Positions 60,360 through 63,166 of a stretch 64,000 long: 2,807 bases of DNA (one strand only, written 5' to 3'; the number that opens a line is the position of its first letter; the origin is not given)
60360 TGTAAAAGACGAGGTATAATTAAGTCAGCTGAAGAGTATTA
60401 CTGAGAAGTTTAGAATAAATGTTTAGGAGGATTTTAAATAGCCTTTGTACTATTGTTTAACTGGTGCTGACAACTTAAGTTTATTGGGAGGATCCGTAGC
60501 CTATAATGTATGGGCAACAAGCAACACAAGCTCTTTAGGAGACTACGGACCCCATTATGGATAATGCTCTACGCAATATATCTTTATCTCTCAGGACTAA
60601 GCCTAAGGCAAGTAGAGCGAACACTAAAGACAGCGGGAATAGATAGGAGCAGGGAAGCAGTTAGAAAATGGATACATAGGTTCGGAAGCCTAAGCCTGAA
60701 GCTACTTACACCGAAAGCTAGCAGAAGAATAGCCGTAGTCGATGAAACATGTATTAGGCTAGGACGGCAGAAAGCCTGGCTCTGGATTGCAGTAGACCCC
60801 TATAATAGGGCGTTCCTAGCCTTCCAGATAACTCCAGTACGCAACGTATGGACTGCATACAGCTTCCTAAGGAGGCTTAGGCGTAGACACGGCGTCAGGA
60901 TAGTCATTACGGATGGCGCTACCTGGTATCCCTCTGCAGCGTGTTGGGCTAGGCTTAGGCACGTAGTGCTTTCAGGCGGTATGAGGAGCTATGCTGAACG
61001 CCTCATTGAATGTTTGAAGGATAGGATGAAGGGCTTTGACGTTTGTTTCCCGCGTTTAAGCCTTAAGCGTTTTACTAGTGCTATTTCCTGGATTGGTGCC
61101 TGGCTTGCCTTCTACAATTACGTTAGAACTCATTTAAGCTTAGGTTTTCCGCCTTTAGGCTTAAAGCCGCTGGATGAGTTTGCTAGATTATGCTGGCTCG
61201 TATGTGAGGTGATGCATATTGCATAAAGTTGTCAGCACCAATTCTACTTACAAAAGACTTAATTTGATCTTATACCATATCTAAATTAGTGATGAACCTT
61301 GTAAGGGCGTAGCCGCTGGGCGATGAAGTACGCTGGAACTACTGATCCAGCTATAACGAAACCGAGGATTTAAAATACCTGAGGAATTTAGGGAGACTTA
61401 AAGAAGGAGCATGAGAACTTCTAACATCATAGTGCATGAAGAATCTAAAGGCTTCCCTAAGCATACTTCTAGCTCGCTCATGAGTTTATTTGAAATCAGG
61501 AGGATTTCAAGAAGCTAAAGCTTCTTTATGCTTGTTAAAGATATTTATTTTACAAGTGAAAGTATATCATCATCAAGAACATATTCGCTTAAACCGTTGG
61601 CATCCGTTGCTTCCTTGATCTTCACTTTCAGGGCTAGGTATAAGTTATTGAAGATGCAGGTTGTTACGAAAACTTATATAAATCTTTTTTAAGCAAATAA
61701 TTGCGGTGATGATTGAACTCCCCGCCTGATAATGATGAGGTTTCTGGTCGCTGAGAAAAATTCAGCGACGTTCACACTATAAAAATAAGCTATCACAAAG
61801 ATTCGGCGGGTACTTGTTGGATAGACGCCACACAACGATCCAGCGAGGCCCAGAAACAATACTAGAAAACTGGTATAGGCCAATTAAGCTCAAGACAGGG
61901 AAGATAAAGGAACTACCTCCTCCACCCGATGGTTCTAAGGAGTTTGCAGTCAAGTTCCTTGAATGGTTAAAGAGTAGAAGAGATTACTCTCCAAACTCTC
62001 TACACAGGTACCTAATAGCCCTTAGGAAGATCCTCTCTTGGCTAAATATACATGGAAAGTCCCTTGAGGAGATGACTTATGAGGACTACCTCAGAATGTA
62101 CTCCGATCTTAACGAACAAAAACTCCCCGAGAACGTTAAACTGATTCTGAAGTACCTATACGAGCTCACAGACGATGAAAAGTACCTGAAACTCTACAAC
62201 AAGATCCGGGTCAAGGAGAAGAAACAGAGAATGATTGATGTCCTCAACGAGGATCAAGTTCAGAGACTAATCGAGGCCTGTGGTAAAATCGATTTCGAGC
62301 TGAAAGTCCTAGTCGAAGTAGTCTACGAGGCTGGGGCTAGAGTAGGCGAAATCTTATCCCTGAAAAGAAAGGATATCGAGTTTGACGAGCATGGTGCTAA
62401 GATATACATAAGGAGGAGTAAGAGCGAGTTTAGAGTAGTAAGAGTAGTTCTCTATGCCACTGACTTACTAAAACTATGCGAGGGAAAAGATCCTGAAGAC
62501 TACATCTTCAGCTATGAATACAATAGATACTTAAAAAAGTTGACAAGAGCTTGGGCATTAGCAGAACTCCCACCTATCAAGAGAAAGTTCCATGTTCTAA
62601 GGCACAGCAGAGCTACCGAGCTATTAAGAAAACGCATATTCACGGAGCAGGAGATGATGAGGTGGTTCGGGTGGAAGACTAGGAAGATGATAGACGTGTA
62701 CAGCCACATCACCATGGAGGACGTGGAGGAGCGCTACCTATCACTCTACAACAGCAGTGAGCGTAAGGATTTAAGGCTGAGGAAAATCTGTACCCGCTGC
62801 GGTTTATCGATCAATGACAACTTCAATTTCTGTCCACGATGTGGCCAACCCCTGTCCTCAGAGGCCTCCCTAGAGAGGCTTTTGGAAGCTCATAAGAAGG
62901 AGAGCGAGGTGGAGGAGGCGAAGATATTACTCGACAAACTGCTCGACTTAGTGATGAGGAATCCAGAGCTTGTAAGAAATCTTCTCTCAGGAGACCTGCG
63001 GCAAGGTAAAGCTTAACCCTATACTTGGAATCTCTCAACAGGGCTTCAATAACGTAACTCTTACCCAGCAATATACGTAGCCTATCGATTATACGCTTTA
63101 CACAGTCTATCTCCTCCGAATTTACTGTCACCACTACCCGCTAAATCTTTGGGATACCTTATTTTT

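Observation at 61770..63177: Tyrosine recombinase gene enclosed by 43-bp inverted repeats that are both inward-facing promoters: candidate self-inverting switch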

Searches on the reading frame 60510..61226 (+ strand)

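Call 5: search_protein_families(library=pfam, proteins=[window:60510-61226:+], max_evalue=0.01)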
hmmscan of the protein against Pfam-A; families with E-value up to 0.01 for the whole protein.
window:60510-61226:+ (238 aa): 3 families
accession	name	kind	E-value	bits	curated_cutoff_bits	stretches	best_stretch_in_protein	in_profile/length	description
PF13610.12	DDE_Tnp_IS240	-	3.9e-08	34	27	1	77-143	6-73/139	DDE domain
PF03050.20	DDE_Tnp_IS66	-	6.2e-06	26.3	23.1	1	26-147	17-154/284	Transposase IS66 family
PF00665.32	rve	-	0.00034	21.3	32.6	1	72-151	5-89/102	Integrase core domain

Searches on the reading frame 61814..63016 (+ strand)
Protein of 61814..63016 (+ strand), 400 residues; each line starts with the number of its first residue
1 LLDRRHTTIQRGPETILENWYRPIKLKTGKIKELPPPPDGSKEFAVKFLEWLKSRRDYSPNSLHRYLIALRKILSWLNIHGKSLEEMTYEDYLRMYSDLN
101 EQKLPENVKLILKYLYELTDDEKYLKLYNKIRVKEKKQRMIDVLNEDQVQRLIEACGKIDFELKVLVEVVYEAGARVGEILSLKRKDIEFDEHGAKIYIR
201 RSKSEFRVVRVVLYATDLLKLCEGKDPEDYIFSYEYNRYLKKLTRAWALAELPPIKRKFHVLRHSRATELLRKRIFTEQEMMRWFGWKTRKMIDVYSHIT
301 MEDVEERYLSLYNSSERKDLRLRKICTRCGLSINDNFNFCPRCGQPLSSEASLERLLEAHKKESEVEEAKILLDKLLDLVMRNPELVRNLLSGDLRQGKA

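Call 5: search_protein_families(library=pfam, proteins=[window:61814-63016:+], max_evalue=0.01)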
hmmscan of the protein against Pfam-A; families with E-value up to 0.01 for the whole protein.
window:61814-63016:+ (400 aa): 7 families
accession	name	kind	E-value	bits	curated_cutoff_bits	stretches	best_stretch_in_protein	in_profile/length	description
PF00589.27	Phage_integrase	-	3e-19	69.9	27.1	1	143-301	2-170/172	Phage integrase family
PF13240.11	Zn_Ribbon_1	-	1.4e-06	28.4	25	1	326-347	2-23/23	zinc-ribbon domain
PF02899.23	Phage_int_SAM_1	-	6.6e-06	26.7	22.3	1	47-104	3-60/83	Phage integrase, N-terminal SAM-like domain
PF17032.10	Zn_ribbon_15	-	6.9e-05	24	28.9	1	316-344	51-73/73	zinc-ribbon family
PF12773.13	DZR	-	0.00017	22.1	27.3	1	326-344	27-45/45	Double zinc ribbon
PF14803.11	Zn_ribbon_Nudix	-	0.00079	19.7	25.6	0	338-349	1-12/34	Nudix N-terminal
PF24460.1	DUF7575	-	0.0031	17.3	28.5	1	326-347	6-27/28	Domain of unknown function (DUF7575)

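Call 10: find_homologous_proteins(query=window:61814-63016:+)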
Query window:61814-63016:+ (400 aa): 86 proteins with E <= 0.001 among 5545 candidates. Only proteins of 220 to 700 residues were searched: fused or split forms outside these lengths cannot appear, so this answer is no evidence that the protein stands alone or is whole; lengths 'longer' or 'shorter' looks for them.
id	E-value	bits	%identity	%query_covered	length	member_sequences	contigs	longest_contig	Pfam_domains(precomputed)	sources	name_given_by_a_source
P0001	2.2e-222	756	84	100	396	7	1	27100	PF13240.12,PF00589.28,PF24460.2,PF02899.24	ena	-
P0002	1.8e-197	674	74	99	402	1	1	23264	PF00589.28,PF02899.24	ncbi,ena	-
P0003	3.0e-188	644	71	98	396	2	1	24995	PF00589.28,PF02899.24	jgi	-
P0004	1.3e-164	566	79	79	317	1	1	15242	PF13240.12,PF00589.28,PF24460.2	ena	-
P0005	6.8e-157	541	61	98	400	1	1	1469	PF00589.28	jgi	-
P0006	1.7e-151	523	65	86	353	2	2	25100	PF00589.28,PF02899.24,PF13248.12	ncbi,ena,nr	ncbi:MAG: hypothetical protein DRN04_10880 [Thermoprotei archaeon]|nr:MAG: hypothetical protein DRN0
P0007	4.2e-151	521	60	100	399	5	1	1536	PF00589.28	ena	-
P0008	5.9e-144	498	58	94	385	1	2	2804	PF13240.12,PF00589.28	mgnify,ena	mgnify:CR=1 FL=1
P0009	1.3e-142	494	59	92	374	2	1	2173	PF00589.28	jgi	-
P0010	8.2e-134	465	54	99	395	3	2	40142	PF00589.28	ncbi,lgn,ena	-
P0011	2.3e-127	443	55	93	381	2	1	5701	PF00589.28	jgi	-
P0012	9.6e-118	412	59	77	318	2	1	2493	PF00589.28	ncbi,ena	-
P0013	2.4e-110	387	54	87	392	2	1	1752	PF00589.28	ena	-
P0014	1.6e-108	381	50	97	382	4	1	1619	PF13240.12,PF24463.2,PF00589.28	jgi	-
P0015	3.2e-106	374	50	87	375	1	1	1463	PF13240.12,PF24463.2,PF00589.28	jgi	jgi:integrase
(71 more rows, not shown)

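Call 12: find_encoding_contigs(protein=P0001, flank=4000, max_places=4)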
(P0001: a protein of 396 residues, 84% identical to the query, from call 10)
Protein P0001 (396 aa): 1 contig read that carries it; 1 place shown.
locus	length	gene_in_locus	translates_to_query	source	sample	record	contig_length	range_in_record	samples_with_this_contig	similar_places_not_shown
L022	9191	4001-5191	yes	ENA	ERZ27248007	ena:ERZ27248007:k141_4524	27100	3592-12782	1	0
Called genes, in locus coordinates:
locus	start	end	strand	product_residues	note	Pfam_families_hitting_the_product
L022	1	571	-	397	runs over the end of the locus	PF04055:Radical_SAM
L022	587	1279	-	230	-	PF02633:Creatininase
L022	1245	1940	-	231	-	PF01872:RibD_C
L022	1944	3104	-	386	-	PF01979:Amidohydro_1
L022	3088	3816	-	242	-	PF05165:GCH_III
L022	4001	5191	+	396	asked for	PF02899:Phage_int_SAM_1 (weak), PF00589:Phage_integrase, PF24460:DUF7575 (faint), PF13240:Zn_Ribbon_1 (weak)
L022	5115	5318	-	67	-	-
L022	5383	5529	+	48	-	-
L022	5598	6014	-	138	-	-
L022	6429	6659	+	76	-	-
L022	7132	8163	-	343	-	PF00583:Acetyltransf_1, PF13673:Acetyltransf_10, PF13508:Acetyltransf_7, PF08445:FR47 (weak)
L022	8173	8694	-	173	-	-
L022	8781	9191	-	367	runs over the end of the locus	-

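Call 13: find_encoding_contigs(protein=P0007, flank=4000, max_places=4)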
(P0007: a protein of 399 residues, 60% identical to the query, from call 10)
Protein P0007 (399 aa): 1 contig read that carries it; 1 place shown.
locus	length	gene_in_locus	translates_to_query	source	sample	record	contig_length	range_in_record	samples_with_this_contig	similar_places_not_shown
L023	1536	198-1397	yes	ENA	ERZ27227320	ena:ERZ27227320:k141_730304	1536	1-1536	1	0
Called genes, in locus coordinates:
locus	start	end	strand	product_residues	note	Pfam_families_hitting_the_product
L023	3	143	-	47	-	?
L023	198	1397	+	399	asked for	PF00589:Phage_integrase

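Call 14: find_encoding_contigs(protein=P0005, flank=4000, max_places=4)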
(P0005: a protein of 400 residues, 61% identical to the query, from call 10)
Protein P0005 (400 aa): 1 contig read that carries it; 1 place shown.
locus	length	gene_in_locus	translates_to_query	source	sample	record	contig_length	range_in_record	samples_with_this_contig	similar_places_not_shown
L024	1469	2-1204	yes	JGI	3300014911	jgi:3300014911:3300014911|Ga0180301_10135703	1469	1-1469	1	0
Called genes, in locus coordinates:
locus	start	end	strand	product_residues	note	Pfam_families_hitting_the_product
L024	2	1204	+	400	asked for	PF00589:Phage_integrase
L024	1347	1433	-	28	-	-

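Call 45: find_related_loci(query=A1, collection=genome_contigs, flank=2500)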
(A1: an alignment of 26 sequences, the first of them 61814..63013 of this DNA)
Query A1 (400 aa) in genome_contigs; peptide patterns used: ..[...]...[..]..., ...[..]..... (x = any residue, [..] = any of these).
51 stretches matched a pattern; 23 encode a relative of the query (tblastn E <= 1e-3); 23 distinct loci.
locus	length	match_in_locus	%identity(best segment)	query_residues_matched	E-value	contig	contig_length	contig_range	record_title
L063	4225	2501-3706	74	1-397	0e+0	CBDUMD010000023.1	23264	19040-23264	MAG TPA_asm: uncultured Thermoproteales archaeon isolate SRR6823441_binner23_Refined_173 genome assembly, contig: ERZ174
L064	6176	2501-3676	71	1-392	0e+0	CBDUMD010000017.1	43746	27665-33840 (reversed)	MAG TPA_asm: uncultured Thermoproteales archaeon isolate SRR6823441_binner23_Refined_173 genome assembly, contig: ERZ174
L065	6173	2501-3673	54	4-400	1e-139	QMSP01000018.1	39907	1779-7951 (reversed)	MAG: Thermoprotei archaeon isolate B12_G16 B12_Guay16_scaffold_00266, whole genome shotgun sequence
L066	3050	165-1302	69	2-384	8e-134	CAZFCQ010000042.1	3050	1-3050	MAG TPA_asm: uncultured Thermoprotei archaeon isolate binchicken_co184_167 genome assembly, contig: NODE_72766_length_30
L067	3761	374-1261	50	5-304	2e-84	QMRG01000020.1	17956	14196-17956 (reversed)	MAG: Thermoprotei archaeon isolate B69_G16 B69_Guay16_scaffold_01577, whole genome shotgun sequence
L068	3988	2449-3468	38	9-353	4e-63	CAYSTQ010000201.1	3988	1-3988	MAG TPA_asm: uncultured Thermoproteales archaeon isolate binchicken_co6_63 genome assembly, contig: NODE_31405_length_39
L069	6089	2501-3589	37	41-388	3e-59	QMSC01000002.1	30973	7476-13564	MAG: Thermoprotei archaeon isolate B14_G17 B14_Guay17_scaffold_00116, whole genome shotgun sequence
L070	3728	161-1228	34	43-393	6e-48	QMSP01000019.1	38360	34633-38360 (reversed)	MAG: Thermoprotei archaeon isolate B12_G16 B12_Guay16_scaffold_00296, whole genome shotgun sequence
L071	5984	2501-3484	36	37-350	3e-46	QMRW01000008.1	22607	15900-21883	MAG: Thermoprotei archaeon isolate B20_G17 B20_Guay17_scaffold_00245, whole genome shotgun sequence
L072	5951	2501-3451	36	48-347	8e-46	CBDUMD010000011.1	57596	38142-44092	MAG TPA_asm: uncultured Thermoproteales archaeon isolate SRR6823441_binner23_Refined_173 genome assembly, contig: ERZ174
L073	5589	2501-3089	75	211-400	5e-60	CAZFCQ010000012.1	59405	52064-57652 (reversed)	MAG TPA_asm: uncultured Thermoprotei archaeon isolate binchicken_co184_167 genome assembly, contig: NODE_539_length_5940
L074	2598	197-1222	33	56-391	2e-45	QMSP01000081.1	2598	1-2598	MAG: Thermoprotei archaeon isolate B12_G16 B12_Guay16_scaffold_55994, whole genome shotgun sequence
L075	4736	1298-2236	34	68-393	6e-44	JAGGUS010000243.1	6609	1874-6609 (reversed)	MAG: Thermoprotei archaeon isolate AUK080 PB_MBMC_034_c_000000000079, whole genome shotgun sequence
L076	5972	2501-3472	35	38-347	3e-43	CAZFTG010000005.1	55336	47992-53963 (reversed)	MAG TPA_asm: uncultured Thermoproteales archaeon isolate binchicken_co80_38 genome assembly, contig: NODE_57_length_5533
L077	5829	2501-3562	31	43-387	1e-38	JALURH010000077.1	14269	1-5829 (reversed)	MAG: Thermofilaceae archaeon isolate S146_metabat2_scaf2bin.035_VB S146_NODE_1911_length_14269_cov_2.404823, whole genom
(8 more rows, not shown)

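Call 49: search_protein_families(library=ncbifam, proteins=[window:61814-63016:+], max_evalue=0.01)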
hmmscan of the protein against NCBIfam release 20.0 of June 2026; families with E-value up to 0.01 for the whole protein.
window:61814-63016:+ (400 aa): 8 families
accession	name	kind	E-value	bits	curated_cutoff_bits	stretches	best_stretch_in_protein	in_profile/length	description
NF040815.2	recomb_XerA_Arch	equivalog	7.3e-26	91.3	220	1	48-308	3-263/263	site-specific tyrosine recombinase/integron integrase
TIGR02225.1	recomb_XerD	equivalog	1e-16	61.1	329.6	1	47-311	2-286/290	site-specific tyrosine recombinase XerD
TIGR02224.1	recomb_XerC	equivalog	5.4e-16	58.8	335.15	1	47-312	2-290/295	tyrosine recombinase XerC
NF001399.0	PRK00283.1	subfamily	2.8e-14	53.1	279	1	45-274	9-259/300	tyrosine recombinase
TIGR02249.1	integrase_gron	subfamily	3.2e-09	36.6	265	1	56-216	12-167/315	integron integrase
NF011946.0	PRK15417.1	equivalog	3.6e-05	23.1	435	1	130-203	103-171/337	integron integrase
NF002685.0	PRK02436.1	equivalog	0.00057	19.8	178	1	51-252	8-193/245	site-specific tyrosine recombinase XerD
NF007371.0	PRK09871.1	subfamily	0.0043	16.6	222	1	162-211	27-74/198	tyrosine-type DNA invertase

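Call 77: search_solved_structures(query=window:61814-63013:+, max_evalue=0.001)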
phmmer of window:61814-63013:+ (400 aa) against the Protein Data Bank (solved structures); distinct sequences matched with E-value up to 0.001: 6.
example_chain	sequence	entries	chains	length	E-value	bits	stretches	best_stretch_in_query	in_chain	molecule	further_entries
5hxy_A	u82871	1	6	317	3.4e-09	39.5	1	38-308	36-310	Tyrosine recombinase XerA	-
1a0p_A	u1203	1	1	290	2.9e-07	33.1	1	47-303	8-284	SITE-SPECIFIC RECOMBINASE XERD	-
4a8e_A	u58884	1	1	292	4.7e-06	29.1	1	128-304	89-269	PROBABLE TYROSINE RECOMBINASE XERC-LIKE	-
9i5v_14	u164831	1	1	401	2.7e-05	26.6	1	136-310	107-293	Ribosome-associated translation inhibitor RaiA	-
2a3v_A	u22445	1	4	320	0.00012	24.5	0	44-200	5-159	site-specific recombinase IntI4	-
5jjv_A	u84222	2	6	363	0.00093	21.5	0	65-306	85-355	Tyrosine recombinase XerH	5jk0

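Call 79: search_protein_families(library=phrogs, proteins=[window:61814-63013:+], max_evalue=0.01)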
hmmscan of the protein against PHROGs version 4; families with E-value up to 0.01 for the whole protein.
window:61814-63013:+ (400 aa): 7 families
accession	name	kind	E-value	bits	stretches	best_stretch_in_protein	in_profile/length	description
phrog_1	-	integration and excision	2.4e-34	120.6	1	48-308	170-444/611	integrase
phrog_216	-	integration and excision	1.4e-20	74.6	1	116-314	32-240/301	integrase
phrog_37709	-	unknown function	0.00091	20.2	1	123-196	40-110/116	-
phrog_10714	-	unknown function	0.0014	19.9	1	325-351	75-103/109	-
phrog_2546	-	unknown function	0.0016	19.7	1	326-373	3-50/180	-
phrog_4852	-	unknown function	0.0063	17.2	0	320-366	10-58/194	-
phrog_16989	-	moron, auxiliary metabolic gene and host takeover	0.0064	17.5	0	324-345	7-28/122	membrane protein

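Call 81: find_related_loci(query=A1, collection=viral_contigs, flank=3000)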
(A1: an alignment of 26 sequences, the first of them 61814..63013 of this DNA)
Query A1 (400 aa) in viral_contigs; peptide patterns used: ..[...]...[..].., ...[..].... (x = any residue, [..] = any of these).
23 stretches matched a pattern; 1 encode a relative of the query (tblastn E <= 1e-3); 1 distinct loci.
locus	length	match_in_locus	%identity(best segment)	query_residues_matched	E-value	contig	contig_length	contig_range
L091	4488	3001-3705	31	142-364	5e-24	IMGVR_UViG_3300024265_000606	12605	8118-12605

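Call 82: find_encoding_contigs(protein=P0003, flank=10000, max_places=2)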
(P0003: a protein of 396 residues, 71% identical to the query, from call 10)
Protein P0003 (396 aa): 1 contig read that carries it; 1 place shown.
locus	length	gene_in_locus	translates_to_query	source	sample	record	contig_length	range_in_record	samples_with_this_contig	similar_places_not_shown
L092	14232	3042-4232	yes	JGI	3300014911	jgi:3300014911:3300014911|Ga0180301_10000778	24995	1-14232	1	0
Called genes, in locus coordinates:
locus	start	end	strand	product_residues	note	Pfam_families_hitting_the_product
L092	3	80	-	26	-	?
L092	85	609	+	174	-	PF01061:ABC2_membrane, PF12698:ABC2_membrane_3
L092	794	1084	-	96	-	PF22600:MTPAP-like_central (weak), PF01909:NTP_transf_2, PF18765:Polbeta (weak)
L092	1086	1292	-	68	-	-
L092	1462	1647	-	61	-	-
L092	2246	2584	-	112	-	PF01209:Ubie_methyltran, PF08241:Methyltransf_11, PF13649:Methyltransf_25, PF13847:Methyltransf_31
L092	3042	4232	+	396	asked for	PF02899:Phage_int_SAM_1 (weak), PF00589:Phage_integrase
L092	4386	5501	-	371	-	-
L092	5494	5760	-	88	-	-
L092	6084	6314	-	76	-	-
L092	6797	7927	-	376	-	-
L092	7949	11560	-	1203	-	PF07669:Eco57I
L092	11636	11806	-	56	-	PF04014:MazE_antitoxin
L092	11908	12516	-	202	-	PF00239:Resolvase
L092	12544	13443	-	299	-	-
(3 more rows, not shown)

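Call 83: find_encoding_contigs(protein=P0004, flank=10000, max_places=2)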
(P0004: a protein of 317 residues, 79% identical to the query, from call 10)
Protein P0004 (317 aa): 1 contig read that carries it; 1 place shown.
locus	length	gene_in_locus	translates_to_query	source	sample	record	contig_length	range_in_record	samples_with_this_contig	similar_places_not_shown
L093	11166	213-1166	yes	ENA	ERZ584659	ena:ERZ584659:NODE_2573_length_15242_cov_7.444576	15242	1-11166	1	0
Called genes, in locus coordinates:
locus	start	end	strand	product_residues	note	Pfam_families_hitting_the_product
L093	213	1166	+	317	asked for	PF00589:Phage_integrase, PF13240:Zn_Ribbon_1 (weak), PF24460:DUF7575 (weak)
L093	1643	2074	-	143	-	-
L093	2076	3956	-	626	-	PF00899:ThiF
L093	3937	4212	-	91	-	-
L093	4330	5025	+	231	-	PF01022:HTH_5, PF25213:HVO_A0261_N (weak), PF01638:HxlR, PF12840:HTH_20 (faint)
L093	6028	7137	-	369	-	-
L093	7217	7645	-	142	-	PF01844:HNH (weak)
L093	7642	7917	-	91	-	-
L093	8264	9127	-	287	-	-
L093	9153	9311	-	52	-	-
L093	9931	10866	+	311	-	-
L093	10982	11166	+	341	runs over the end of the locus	-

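Call 84: find_encoding_contigs(protein=P0006, flank=10000, max_places=2)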
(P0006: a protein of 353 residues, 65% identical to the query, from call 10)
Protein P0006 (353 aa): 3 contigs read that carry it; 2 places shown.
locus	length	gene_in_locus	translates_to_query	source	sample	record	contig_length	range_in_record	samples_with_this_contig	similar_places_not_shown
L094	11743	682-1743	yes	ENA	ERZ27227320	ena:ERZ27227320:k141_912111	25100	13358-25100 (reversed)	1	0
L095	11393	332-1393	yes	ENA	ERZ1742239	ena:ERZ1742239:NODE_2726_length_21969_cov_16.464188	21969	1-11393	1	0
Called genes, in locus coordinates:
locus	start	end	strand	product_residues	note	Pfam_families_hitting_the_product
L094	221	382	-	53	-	-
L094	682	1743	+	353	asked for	PF02899:Phage_int_SAM_1 (weak), PF00589:Phage_integrase, PF13248:Zn_ribbon_3 (weak)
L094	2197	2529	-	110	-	-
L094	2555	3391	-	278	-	PF04326:SLFN_AlbA_2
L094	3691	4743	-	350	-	-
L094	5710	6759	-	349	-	-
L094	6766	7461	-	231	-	-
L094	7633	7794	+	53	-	PF04014:MazE_antitoxin, PF15937:PrlF_antitoxin (weak)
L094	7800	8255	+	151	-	-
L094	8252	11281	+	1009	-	PF01555:N6_N4_Mtase (faint)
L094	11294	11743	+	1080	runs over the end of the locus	-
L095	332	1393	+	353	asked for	PF02899:Phage_int_SAM_1 (weak), PF00589:Phage_integrase, PF13248:Zn_ribbon_3 (weak)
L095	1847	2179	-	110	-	-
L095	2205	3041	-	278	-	PF04326:SLFN_AlbA_2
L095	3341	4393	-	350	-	-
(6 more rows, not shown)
